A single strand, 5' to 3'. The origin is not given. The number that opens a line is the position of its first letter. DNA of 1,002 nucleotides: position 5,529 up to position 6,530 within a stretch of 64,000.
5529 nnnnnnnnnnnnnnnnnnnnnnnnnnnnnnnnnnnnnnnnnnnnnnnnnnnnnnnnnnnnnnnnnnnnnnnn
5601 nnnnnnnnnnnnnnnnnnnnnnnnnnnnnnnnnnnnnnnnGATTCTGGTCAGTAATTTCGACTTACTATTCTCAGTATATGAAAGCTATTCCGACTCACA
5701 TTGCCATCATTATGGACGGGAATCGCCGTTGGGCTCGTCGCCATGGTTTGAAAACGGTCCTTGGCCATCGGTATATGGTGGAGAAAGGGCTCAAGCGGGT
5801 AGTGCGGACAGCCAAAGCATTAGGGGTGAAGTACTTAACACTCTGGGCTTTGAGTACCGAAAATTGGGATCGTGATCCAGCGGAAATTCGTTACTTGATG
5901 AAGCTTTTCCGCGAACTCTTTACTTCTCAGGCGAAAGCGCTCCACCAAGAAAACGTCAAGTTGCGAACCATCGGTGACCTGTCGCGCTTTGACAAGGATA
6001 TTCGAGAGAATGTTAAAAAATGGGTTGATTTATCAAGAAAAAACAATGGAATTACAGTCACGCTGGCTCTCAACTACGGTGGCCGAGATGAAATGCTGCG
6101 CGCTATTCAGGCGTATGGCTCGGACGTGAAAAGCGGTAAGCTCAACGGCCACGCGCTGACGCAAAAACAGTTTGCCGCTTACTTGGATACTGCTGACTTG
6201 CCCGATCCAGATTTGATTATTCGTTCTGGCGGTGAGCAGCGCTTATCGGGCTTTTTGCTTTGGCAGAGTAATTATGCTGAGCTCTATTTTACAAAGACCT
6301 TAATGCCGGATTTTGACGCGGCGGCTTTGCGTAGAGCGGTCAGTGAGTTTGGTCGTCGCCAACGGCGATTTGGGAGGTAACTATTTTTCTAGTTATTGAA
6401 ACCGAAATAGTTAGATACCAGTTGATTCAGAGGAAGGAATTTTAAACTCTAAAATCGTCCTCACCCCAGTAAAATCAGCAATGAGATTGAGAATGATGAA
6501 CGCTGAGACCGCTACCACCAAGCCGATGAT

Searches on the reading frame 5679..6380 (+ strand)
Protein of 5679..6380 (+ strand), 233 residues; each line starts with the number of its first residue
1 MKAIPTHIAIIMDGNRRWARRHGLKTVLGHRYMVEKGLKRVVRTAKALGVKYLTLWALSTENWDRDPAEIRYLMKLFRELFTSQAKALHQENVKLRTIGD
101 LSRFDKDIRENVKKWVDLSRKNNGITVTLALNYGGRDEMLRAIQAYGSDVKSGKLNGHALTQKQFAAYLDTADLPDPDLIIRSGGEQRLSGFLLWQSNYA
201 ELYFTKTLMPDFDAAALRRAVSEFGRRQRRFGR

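Call 32: search_protein_families(library=pfam, proteins=[window:5679-6380:+], max_evalue=0.001)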
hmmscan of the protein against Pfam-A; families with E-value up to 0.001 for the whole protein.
window:5679-6380:+ (233 aa): 1 family
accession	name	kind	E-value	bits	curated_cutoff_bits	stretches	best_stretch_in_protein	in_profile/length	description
PF01255.24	Prenyltransf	-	5e-75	252.3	27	1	11-232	1-219/219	Putative undecaprenyl diphosphate synthase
